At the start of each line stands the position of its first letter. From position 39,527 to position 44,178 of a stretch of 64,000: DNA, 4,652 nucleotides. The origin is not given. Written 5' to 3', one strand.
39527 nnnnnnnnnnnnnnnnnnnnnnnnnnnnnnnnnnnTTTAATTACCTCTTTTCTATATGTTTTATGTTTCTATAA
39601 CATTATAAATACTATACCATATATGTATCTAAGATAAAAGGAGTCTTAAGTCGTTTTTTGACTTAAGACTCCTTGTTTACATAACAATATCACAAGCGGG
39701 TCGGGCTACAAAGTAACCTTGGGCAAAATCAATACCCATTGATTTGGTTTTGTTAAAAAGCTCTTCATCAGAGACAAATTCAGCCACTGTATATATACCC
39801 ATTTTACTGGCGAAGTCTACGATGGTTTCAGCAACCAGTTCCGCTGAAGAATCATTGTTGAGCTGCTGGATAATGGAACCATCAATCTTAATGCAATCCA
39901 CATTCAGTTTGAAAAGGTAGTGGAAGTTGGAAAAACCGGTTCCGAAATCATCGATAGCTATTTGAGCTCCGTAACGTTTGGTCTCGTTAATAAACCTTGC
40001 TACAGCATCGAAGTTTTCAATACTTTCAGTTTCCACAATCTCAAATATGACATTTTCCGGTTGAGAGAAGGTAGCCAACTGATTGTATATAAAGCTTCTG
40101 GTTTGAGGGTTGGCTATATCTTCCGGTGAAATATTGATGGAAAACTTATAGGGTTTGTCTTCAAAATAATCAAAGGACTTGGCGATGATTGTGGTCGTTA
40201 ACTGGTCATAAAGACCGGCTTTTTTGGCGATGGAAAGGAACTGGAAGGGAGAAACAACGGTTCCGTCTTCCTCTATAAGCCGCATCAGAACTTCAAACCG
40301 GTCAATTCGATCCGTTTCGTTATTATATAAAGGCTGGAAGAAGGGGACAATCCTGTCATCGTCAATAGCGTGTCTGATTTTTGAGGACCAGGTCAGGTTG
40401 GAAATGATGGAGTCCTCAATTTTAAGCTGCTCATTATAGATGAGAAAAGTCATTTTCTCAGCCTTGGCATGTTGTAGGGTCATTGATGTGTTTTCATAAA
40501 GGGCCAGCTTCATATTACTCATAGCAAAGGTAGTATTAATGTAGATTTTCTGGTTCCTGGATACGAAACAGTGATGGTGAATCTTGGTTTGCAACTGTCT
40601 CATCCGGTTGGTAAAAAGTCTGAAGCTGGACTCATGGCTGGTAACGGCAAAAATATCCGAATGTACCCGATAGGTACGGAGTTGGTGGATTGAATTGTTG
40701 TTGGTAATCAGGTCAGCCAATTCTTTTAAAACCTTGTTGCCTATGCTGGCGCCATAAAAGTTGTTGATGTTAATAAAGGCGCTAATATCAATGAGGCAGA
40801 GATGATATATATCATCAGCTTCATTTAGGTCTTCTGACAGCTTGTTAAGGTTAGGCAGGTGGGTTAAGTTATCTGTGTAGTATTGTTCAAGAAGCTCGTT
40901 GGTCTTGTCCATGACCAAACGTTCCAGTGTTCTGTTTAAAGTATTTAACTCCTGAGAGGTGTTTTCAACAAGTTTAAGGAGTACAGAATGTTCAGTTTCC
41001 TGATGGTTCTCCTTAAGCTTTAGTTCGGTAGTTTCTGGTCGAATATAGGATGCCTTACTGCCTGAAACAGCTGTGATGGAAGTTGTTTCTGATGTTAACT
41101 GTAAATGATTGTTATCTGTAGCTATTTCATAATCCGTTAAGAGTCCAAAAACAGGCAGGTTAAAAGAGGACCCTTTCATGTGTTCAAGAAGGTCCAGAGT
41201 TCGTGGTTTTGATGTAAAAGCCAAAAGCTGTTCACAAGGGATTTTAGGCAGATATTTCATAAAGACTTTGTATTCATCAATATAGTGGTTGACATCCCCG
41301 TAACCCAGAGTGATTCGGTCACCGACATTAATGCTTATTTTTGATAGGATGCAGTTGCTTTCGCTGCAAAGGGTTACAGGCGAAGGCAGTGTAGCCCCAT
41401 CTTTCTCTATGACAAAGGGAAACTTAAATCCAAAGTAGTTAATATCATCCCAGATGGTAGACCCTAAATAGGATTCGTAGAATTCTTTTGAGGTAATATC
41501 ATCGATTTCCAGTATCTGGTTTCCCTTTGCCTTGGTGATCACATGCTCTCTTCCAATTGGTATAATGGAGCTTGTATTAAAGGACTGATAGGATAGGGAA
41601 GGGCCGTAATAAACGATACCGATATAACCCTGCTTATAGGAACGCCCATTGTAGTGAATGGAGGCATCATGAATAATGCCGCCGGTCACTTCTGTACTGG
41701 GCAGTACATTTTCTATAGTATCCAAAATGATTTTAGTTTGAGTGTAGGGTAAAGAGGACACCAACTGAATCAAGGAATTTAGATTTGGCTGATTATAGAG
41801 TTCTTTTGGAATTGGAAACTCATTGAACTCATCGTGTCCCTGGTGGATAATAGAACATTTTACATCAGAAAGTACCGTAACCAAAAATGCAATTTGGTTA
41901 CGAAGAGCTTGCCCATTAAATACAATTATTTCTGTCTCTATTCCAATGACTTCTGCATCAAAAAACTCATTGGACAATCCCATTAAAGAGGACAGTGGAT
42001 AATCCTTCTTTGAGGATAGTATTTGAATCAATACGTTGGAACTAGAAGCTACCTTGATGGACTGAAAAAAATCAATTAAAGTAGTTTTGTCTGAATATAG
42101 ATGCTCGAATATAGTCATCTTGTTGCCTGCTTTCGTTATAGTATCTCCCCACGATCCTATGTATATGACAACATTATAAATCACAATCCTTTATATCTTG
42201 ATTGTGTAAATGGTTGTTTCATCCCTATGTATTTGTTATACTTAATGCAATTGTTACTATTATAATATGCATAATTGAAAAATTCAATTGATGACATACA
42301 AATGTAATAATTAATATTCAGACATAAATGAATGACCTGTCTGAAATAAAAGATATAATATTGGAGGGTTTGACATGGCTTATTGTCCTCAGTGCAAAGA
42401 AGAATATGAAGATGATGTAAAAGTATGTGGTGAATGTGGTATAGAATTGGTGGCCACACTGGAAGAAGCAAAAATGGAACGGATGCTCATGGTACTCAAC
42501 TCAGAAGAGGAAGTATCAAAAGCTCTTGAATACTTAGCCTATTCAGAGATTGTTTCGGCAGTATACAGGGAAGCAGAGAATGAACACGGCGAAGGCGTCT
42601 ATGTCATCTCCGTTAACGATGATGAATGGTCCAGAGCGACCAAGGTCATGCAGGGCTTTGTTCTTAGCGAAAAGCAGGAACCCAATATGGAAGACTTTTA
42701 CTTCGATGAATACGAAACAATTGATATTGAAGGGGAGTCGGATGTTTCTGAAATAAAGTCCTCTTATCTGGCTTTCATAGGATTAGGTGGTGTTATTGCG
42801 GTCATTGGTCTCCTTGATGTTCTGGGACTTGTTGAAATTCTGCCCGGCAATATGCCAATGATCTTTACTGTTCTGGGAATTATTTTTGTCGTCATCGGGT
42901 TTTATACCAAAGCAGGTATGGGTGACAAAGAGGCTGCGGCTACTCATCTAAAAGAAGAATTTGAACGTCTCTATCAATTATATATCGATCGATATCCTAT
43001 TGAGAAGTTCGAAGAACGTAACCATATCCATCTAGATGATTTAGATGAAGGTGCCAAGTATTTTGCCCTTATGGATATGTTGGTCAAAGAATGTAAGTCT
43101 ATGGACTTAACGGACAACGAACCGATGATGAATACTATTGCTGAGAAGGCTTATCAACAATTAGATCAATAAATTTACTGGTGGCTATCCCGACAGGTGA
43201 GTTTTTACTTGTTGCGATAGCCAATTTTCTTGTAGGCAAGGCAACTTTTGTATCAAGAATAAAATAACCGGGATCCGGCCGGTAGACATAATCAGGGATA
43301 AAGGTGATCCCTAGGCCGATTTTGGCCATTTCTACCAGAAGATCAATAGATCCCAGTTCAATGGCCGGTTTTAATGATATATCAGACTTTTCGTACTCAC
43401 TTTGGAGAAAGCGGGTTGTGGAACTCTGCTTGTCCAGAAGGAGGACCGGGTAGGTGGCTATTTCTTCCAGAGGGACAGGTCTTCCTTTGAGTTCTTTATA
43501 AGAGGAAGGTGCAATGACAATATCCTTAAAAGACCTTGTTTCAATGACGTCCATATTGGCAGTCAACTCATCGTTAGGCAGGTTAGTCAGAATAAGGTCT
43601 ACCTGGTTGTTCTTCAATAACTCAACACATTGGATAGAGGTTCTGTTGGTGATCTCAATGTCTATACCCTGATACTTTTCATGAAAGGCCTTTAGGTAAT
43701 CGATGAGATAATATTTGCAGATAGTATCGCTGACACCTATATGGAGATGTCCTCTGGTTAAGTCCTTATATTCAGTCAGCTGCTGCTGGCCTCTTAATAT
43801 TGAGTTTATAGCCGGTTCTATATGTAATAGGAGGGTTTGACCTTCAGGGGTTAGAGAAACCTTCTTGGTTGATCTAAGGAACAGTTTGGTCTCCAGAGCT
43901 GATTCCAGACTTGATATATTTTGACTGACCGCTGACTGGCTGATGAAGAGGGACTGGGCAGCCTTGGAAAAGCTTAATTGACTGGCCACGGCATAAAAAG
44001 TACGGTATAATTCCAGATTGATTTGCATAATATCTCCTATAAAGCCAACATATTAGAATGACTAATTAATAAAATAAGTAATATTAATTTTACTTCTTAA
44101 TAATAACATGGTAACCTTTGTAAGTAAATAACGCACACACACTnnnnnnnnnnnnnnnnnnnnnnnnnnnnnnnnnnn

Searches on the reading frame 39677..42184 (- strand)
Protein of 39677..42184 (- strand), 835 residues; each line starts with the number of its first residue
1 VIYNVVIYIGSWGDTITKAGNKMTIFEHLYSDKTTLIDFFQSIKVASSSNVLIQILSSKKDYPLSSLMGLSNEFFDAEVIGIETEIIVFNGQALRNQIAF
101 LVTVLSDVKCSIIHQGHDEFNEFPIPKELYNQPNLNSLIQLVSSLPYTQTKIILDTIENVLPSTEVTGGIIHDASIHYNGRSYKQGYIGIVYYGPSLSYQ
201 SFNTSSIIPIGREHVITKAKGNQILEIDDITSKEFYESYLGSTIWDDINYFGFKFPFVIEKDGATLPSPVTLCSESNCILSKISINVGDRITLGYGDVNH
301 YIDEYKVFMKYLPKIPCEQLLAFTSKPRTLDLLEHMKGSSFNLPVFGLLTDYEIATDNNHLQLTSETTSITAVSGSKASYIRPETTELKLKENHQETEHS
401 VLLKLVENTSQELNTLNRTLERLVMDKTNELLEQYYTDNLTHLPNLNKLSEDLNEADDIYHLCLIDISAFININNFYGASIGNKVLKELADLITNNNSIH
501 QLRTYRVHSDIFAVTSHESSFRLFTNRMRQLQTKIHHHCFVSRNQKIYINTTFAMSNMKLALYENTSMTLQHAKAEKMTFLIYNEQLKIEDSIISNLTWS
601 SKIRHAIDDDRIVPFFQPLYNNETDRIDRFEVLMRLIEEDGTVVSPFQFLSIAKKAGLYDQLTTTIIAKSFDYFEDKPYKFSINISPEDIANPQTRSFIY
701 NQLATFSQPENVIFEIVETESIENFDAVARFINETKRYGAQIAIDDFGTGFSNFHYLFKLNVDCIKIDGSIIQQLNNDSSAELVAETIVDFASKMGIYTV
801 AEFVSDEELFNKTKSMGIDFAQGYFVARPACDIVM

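Call 56: search_protein_families(library=pfam, proteins=[window:39677-42184:-], max_evalue=0.00001)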
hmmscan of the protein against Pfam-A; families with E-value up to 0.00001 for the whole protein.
window:39677-42184:- (835 aa): 3 families
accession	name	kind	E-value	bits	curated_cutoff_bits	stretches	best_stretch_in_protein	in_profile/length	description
PF00563.25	EAL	-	5.3e-59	199.9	31.3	1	602-829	3-236/236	EAL domain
PF08495.15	FIST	-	4.3e-16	59.8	23.2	1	52-229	2-188/189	FIST N domain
PF00990.26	GGDEF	-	1e-09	38.8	23.8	1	436-573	2-147/161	Diguanylate cyclase, GGDEF domain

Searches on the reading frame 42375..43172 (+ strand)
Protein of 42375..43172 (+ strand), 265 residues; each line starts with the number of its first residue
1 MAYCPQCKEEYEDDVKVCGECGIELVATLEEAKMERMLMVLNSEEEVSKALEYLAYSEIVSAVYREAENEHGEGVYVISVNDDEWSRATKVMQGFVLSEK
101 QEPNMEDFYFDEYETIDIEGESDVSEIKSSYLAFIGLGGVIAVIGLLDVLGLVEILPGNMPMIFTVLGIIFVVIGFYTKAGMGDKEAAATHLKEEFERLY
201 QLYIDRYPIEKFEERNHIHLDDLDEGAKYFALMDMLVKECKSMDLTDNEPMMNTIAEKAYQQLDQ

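Call 57: search_protein_families(library=pfam, proteins=[window:42375-43172:+], max_evalue=0.001)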
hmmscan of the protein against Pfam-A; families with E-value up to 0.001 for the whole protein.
window:42375-43172:+ (265 aa): 3 families
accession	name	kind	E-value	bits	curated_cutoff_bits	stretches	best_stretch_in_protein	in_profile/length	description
PF13248.11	Zn_ribbon_3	-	3.1e-05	23.7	27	1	1-25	2-26/26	zinc-ribbon domain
PF13240.11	Zn_Ribbon_1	-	0.00025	21.2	25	1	3-24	1-22/23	zinc-ribbon domain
PF12773.13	DZR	-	0.00056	20.4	27.3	1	4-25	1-22/45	Double zinc ribbon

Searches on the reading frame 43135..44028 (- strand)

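Call 11: search_protein_families(library=pfam, proteins=[window:43135-44028:-])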
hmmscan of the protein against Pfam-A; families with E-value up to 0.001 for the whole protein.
window:43135-44028:- (297 aa): 3 families
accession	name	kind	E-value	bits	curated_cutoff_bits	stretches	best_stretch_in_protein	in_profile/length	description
PF03466.25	LysR_substrate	-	1.4e-33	116.5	28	1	90-292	3-206/209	LysR substrate binding domain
PF00126.33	HTH_1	-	3.9e-21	75.2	26.6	1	5-64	1-60/60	Bacterial regulatory helix-turn-helix protein, lysR family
PF12849.12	PBP_like_2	-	0.00078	19.7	27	0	91-154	8-70/267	PBP superfamily domain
